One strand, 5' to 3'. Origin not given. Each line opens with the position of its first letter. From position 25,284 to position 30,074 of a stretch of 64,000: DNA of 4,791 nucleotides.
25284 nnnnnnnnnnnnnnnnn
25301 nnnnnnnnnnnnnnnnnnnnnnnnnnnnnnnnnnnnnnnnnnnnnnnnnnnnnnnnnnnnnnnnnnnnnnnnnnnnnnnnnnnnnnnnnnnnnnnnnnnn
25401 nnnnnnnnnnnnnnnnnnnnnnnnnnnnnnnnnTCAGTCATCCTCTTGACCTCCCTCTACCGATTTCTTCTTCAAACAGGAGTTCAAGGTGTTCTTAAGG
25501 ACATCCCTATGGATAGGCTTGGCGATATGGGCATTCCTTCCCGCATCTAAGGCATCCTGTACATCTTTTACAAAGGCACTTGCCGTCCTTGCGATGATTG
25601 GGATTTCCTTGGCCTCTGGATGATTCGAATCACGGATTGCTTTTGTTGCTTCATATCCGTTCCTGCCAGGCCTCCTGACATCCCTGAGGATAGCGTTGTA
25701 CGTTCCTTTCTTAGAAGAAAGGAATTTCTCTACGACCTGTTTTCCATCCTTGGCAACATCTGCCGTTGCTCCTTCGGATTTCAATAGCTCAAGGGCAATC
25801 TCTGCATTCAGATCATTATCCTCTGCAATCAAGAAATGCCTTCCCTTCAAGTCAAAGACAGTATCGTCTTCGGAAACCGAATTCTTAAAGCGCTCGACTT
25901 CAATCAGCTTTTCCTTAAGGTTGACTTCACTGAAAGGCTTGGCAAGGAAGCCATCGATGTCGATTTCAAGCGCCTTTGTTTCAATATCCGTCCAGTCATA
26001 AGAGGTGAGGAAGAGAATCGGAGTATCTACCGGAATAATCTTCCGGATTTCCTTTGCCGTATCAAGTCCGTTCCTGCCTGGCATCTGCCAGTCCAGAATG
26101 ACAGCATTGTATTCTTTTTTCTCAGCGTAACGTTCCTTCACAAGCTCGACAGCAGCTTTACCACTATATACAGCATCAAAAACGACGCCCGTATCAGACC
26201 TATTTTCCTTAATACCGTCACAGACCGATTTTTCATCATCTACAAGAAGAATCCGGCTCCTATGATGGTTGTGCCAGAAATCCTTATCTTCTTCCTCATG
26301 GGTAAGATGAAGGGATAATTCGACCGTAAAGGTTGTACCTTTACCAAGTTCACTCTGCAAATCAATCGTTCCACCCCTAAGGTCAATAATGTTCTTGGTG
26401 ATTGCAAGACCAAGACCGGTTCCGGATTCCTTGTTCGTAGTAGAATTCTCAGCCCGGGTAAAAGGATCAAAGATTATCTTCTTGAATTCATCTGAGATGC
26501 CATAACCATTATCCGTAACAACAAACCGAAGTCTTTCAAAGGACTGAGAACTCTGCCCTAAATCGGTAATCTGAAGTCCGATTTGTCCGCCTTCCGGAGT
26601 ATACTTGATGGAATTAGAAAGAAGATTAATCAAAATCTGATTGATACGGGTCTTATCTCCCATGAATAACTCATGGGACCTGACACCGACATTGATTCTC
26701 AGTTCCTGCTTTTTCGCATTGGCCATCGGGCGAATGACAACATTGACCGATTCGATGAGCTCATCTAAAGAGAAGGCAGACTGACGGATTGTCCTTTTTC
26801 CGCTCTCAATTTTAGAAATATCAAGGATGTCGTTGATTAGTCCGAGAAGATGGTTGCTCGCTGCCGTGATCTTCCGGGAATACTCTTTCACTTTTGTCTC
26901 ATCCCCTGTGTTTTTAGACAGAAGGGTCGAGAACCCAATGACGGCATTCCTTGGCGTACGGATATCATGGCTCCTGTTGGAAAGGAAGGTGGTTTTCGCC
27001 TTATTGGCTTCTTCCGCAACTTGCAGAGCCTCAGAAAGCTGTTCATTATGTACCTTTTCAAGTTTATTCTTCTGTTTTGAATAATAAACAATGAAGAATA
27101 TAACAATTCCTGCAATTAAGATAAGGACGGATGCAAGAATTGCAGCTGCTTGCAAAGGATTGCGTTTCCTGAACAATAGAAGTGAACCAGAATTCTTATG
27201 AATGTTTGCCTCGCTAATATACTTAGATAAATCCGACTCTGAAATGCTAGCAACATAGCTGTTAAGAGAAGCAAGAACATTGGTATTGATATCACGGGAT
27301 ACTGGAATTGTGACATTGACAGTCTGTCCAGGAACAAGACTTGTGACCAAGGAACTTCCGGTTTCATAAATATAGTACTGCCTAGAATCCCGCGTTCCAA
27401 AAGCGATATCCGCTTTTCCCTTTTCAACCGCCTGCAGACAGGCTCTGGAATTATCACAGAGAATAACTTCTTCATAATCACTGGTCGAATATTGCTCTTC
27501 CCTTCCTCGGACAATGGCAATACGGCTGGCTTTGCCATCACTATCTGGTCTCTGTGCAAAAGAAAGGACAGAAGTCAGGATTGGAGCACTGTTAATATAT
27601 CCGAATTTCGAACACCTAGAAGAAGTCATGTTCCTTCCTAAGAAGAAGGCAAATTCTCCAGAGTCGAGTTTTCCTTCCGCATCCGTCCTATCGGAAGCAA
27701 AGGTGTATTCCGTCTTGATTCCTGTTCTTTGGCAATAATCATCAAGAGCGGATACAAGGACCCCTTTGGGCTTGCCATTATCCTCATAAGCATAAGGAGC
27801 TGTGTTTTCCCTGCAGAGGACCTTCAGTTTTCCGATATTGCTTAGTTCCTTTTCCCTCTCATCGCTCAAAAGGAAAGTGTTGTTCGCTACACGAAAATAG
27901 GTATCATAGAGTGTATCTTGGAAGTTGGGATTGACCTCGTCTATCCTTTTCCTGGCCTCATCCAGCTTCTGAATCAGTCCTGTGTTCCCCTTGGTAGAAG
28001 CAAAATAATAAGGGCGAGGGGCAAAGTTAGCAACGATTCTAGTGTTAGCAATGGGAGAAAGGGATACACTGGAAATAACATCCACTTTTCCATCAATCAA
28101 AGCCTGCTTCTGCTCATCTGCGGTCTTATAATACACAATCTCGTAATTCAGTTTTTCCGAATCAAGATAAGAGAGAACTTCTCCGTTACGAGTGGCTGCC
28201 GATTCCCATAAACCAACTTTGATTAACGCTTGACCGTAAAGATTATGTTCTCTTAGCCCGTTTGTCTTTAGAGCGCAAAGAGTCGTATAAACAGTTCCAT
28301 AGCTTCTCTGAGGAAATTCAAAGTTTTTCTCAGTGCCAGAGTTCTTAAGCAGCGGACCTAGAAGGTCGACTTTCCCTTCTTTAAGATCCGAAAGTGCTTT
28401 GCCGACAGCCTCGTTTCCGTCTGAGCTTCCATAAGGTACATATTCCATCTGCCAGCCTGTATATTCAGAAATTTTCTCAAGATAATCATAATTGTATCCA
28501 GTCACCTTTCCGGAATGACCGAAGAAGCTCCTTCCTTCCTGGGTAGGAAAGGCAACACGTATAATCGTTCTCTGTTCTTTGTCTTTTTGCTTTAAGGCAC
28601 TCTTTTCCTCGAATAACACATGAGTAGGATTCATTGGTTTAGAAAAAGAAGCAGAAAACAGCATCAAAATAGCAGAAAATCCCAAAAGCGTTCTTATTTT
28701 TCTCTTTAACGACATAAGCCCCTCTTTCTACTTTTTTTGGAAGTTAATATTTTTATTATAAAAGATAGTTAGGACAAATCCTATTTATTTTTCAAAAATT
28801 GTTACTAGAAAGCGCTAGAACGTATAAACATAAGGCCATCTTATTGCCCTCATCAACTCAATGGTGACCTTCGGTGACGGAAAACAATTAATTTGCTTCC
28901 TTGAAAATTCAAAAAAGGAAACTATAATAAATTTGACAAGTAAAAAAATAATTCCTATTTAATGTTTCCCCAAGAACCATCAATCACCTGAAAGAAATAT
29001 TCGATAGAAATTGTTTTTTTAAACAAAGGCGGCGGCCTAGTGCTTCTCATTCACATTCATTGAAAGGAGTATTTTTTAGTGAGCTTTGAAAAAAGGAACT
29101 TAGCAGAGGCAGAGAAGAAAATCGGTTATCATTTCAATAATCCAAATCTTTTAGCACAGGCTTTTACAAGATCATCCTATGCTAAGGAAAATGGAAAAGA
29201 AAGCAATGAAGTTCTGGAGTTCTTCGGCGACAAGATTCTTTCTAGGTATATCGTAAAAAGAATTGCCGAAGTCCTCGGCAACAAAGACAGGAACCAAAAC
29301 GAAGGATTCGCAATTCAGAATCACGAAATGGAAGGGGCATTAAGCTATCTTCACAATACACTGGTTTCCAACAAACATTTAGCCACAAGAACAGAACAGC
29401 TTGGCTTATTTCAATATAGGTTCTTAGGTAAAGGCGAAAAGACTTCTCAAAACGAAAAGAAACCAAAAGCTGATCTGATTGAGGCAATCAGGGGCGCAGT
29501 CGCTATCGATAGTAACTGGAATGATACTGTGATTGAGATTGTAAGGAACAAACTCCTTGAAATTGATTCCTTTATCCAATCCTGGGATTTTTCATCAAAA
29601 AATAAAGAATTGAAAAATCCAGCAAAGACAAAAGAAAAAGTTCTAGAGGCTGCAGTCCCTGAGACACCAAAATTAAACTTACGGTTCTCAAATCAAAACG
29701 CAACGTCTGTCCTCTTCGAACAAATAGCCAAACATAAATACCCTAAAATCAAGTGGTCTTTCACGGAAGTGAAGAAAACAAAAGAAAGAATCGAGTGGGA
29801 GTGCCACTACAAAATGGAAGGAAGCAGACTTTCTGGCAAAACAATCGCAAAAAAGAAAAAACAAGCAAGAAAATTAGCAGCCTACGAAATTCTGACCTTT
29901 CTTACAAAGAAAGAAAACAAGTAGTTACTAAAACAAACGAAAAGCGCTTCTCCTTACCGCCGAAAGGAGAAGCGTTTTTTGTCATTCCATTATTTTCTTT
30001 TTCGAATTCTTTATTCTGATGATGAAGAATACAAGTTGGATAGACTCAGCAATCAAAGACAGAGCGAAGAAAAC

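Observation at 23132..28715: Three-gene phosphorelay linking a BvgS-like dual-Venus-flytrap hybrid kinase to a GGDEF-REC-HD-GYP c-di-GMP enzyme through a separate Hpt protein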

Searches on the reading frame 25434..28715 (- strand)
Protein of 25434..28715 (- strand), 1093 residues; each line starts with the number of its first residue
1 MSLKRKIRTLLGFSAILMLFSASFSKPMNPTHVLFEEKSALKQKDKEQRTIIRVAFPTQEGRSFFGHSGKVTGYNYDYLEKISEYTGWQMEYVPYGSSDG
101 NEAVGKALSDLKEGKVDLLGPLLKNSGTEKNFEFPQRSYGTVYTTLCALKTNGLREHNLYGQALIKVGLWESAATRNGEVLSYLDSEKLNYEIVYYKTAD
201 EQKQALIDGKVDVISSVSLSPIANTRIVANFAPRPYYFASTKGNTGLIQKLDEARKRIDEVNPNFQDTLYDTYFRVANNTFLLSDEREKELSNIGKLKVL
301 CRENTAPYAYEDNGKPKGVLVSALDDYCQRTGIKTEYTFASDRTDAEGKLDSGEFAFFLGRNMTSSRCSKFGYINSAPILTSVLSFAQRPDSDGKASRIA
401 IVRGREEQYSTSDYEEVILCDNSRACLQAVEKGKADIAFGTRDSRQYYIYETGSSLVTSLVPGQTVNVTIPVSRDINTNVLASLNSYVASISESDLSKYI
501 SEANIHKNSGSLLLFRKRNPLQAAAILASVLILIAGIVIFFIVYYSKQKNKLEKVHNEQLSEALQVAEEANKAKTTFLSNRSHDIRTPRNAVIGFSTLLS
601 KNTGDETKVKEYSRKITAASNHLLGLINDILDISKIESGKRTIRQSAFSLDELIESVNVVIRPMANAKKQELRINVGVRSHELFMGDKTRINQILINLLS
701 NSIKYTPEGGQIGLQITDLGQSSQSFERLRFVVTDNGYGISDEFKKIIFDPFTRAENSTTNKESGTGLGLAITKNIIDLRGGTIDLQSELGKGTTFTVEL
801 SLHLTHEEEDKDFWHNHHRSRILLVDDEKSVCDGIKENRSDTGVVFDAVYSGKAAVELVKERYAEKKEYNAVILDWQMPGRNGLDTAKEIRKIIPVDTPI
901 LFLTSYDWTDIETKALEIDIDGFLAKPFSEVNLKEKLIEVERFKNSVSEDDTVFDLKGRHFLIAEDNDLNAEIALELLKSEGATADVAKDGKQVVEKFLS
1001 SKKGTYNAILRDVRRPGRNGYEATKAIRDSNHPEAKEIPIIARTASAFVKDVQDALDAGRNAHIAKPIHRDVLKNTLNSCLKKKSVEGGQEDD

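Call 3: search_protein_families(library=pfam, proteins=[window:25434-28715:-], max_evalue=0.01)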
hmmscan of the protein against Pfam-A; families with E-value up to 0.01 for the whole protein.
window:25434-28715:- (1093 aa): 4 families
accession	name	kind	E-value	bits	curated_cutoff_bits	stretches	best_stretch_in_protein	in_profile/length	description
PF00072.30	Response_reg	-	5.9e-40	136.3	30.2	2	822-937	1-110/111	Response regulator receiver domain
PF02518.31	HATPase_c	-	1e-26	94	26.4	1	686-802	1-109/111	Histidine kinase-, DNA gyrase B-, and HSP90-like ATPase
PF00497.25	SBP_bac_3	-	5.6e-14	52.5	26.4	2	63-260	13-118/132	Bacterial extracellular solute-binding proteins, family 3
PF00512.31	HisKA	-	1.2e-13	51.4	26.9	1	573-639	1-66/66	His Kinase A (phospho-acceptor) domain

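Call 4: search_protein_families(library=ncbifam, proteins=[window:25434-28715:-], max_evalue=0.01)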
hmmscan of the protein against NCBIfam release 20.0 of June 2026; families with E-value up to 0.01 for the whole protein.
window:25434-28715:- (1093 aa): 151 families (the best 25 are shown)
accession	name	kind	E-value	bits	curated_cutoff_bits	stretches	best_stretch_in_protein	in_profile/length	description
TIGR02956.1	TMAO_torS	equivalog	3.7e-92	310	676.5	2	561-937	451-816/967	TMAO reductase system sensor histidine kinase/response regulator TorS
NF041947.1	LuxQ_Vibrio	equivalog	1.8e-88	297.4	1200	2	558-939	456-837/843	quorum-sensing autoinducer 2 sensor kinase/phosphatase LuxQ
NF008318.0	PRK11107.1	equivalog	1.8e-82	277.9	890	1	555-1086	274-790/920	two-component sensor histidine kinase BarA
NF008302.0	PRK11091.1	equivalog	6.3e-72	242.9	838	2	566-940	275-642/779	aerobic respiration two-component sensor histidine kinase ArcB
NF038297.2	hybrid_HK_HrmK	equivalog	1.5e-71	241.8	725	2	555-893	216-559/607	hybrid histidine kinase/response regulator HrmK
NF011874.0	PRK15347.1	equivalog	3.2e-70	237.3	852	3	552-804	373-616/921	two component system sensor kinase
NF045901.1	HisKinLetSLeg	equivalog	5.2e-70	236.5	1650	3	555-831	274-548/906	two-component system sensor histidine kinase LetS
NF008099.0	PRK10841.1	equivalog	9.2e-61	205.7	920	2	557-844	453-731/949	two-component system sensor histidine kinase RcsC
NF046044.1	PnpS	equivalog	1.7e-54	185.4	400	1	569-800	165-389/390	two-component system histidine kinase PnpS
NF041832.1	near_NosP_CTERM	subfamily_domain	1.9e-53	181.9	400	1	568-939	1-368/370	NahK/ErcS family hybrid sensor histidine kinase/response regulator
NF047874.1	MASE3_PAS_HK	subfamily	1.7e-50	172.5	560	1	547-812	376-635/655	MASE3 domain-containing sensor histidine kinase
NF008543.0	PRK11466.1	equivalog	7.1e-49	166.4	982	2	564-896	434-754/914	TMAO reductase system sensor histidine kinase/response regulator TorS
NF007420.1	PRK09959.1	equivalog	2.3e-47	161.3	1995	2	567-940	705-1073/1197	acid-sensing system histidine kinase EvgS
TIGR02966.1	phoR_proteo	equivalog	8.7e-44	149.9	334.2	1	569-799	109-332/333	phosphate regulon sensor histidine kinase PhoR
NF047465.1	hybrid_HK_LvrA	exception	3.8e-42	144.3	1200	2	559-805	187-425/819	hybrid histidine kinase/response regulator LvrA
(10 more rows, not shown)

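Call 68: find_homologous_proteins(query=window:25437-28715:-, max_evalue=1e-20)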
Query window:25437-28715:- (1093 aa): 317 proteins with E <= 1e-20 among 8000 candidates; the best 120 are listed.
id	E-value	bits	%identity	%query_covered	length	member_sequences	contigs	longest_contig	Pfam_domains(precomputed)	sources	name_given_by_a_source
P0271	0.0e+0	2430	100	100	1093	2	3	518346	PF00497.26,PF02518.32,PF00512.32,PF00072.31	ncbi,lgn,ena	-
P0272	0.0e+0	1609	65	98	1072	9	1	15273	PF00497.26,PF02518.32,PF00512.32,PF00072.31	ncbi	-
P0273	0.0e+0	1587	64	99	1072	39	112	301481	PF00497.26,PF02518.32,PF00512.32,PF00072.31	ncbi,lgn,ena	-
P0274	0.0e+0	1562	63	99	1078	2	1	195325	PF00497.26,PF02518.32,PF00512.32,PF00072.31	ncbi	-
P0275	0.0e+0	1561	63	99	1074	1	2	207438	PF00497.26,PF02518.32,PF00512.32,PF12974.13,PF00072.31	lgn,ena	-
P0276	0.0e+0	1560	65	95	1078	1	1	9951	PF00497.26,PF02518.32,PF00512.32,PF00072.31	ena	-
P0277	0.0e+0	1558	63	99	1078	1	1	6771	PF00497.26,PF02518.32,PF00512.32,PF00072.31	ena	-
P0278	0.0e+0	1556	63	99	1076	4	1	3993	PF00497.26,PF02518.32,PF00512.32,PF12974.13,PF00072.31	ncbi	-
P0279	0.0e+0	1554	65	96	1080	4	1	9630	PF00497.26,PF02518.32,PF00512.32,PF12974.13,PF00072.31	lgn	-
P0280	0.0e+0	1554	64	99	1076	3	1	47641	PF00497.26,PF02518.32,PF00512.32,PF00072.31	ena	-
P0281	0.0e+0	1549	65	95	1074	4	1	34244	PF00497.26,PF02518.32,PF00512.32,PF00072.31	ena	-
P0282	0.0e+0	1545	65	95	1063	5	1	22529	PF00497.26,PF02518.32,PF00512.32,PF00072.31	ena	-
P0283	0.0e+0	1541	65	95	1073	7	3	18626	PF00497.26,PF02518.32,PF00512.32,PF12974.13,PF00072.31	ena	-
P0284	0.0e+0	1537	65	95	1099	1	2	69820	PF00497.26,PF02518.32,PF00512.32,PF00072.31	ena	-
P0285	0.0e+0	1536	65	95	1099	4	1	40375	PF00497.26,PF02518.32,PF00512.32,PF12974.13,PF00072.31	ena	-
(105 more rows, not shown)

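Call 69: find_encoding_contigs(protein=P0271, flank=3000, max_places=3)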
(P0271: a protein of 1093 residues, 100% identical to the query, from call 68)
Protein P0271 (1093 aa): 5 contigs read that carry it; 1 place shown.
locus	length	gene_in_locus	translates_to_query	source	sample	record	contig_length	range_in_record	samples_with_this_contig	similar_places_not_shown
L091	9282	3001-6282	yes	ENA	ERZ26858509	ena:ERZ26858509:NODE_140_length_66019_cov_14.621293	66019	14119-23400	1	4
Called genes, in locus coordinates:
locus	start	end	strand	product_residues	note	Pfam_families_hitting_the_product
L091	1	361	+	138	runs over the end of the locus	-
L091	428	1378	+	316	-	PF00756:Esterase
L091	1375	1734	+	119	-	-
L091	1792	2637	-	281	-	PF14622:Ribonucleas_3_3, PF00636:Ribonuclease_3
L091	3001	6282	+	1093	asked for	PF00497:SBP_bac_3 (weak), PF00512:HisKA, PF02518:HATPase_c, PF00072:Response_reg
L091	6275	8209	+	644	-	PF00990:GGDEF, PF00072:Response_reg, PF13487:HD_5, PF01966:HD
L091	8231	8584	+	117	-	PF01627:Hpt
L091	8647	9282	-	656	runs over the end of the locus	PF13347:MFS_2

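Call 70: find_encoding_contigs(protein=P0273, flank=6000, max_places=3)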
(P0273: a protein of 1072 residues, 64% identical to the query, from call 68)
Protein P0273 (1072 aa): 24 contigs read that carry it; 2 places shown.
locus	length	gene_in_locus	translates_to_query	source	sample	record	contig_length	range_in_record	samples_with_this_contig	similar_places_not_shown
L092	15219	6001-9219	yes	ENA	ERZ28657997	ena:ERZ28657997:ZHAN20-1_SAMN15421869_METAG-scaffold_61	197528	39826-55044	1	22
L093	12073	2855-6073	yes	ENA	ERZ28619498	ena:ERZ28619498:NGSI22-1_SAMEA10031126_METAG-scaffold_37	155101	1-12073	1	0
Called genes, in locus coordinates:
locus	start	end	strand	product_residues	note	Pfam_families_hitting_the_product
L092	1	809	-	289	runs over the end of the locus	PF01451:LMWPc, PF13302:Acetyltransf_3 (weak), PF00583:Acetyltransf_1, PF13673:Acetyltransf_10, PF13508:Acetyltransf_7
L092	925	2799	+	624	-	PF00128:Alpha-amylase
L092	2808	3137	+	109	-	-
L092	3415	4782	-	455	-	PF10396:TrmE_N, PF12631:MnmE_helical, PF01926:MMR_HSR1, PF02421:FeoB_N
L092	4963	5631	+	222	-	PF25084:LbH_EIF2B, PF00132:Hexapep (faint), PF25087:GMPPB_C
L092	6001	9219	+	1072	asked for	PF00497:SBP_bac_3, PF00512:HisKA, PF02518:HATPase_c, PF00072:Response_reg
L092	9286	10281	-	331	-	PF02826:2-Hacid_dh_C (weak), PF03446:NAD_binding_2 (weak), PF03807:F420_oxidored, PF07991:KARI_N, PF01450:KARI_C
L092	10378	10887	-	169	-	PF01842:ACT, PF22629:ACT_AHAS_ss, PF13710:ACT_5, PF10369:ALS_ss_C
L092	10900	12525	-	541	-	PF02776:TPP_enzyme_N, PF00205:TPP_enzyme_M, PF02775:TPP_enzyme_C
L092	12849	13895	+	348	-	-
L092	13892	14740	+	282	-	-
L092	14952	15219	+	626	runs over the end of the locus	PF25794:SACS (faint), PF02518:HATPase_c (weak), PF13589:HATPase_c_3, PF00183:HSP90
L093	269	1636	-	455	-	PF10396:TrmE_N, PF12631:MnmE_helical, PF01926:MMR_HSR1, PF02421:FeoB_N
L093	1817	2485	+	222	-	PF25084:LbH_EIF2B, PF00132:Hexapep (faint), PF25087:GMPPB_C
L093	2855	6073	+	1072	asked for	PF00497:SBP_bac_3, PF00512:HisKA, PF02518:HATPase_c, PF00072:Response_reg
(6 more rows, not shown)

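Call 71: find_encoding_contigs(protein=P0274, flank=6000, max_places=2)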
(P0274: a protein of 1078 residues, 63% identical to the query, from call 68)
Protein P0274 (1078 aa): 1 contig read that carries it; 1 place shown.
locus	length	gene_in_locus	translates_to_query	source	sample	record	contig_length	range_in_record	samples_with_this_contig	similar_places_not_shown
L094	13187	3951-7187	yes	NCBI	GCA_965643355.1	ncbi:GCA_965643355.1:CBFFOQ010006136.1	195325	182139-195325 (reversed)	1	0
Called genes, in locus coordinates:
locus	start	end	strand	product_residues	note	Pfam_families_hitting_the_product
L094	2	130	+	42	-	?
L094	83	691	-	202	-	-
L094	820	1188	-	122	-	PF03389:MobA_MobL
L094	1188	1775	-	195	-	PF01554:MatE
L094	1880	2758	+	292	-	PF00126:HTH_1, PF03466:LysR_substrate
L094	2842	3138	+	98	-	PF21645:FakA-like_M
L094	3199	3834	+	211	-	PF12535:Nudix_N, PF00293:NUDIX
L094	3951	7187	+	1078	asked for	PF00497:SBP_bac_3, PF00512:HisKA, PF02518:HATPase_c, PF00072:Response_reg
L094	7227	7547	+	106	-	-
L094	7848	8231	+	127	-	PF00903:Glyoxalase, PF13669:Glyoxalase_4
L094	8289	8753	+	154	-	-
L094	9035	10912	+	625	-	PF09820:AAA-ATPase_like, PF08011:PDDEXK_9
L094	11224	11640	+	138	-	PF12802:MarR_2, PF01325:Fe_dep_repress (weak), PF22381:Staph_reg_Sar_Rot (weak), PF01047:MarR (weak), PF13463:HTH_27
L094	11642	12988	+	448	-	PF01554:MatE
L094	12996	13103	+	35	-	-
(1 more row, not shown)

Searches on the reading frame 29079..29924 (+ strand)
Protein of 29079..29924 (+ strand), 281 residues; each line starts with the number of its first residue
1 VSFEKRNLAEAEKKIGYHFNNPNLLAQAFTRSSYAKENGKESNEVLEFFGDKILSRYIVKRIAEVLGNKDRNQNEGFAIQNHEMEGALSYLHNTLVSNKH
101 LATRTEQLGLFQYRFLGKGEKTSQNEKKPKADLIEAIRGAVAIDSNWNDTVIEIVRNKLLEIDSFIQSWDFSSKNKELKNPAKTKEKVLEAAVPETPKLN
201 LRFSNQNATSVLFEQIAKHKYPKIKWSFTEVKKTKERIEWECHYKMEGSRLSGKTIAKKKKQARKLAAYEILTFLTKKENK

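Call 41: search_protein_families(library=pfam, proteins=[window:29079-29924:+], max_evalue=0.001)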
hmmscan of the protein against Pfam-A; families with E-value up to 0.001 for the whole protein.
window:29079-29924:+ (281 aa): 3 families
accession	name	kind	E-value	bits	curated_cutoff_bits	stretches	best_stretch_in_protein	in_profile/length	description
PF14622.11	Ribonucleas_3_3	-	1.4e-15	58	35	1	21-160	1-125/128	Ribonuclease-III-like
PF00636.31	Ribonuclease_3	-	6.2e-12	46.6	27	1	44-145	1-101/102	Ribonuclease III domain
PF00035.32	dsrm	-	0.00046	21.2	23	1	210-273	3-64/66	Double-stranded RNA binding motif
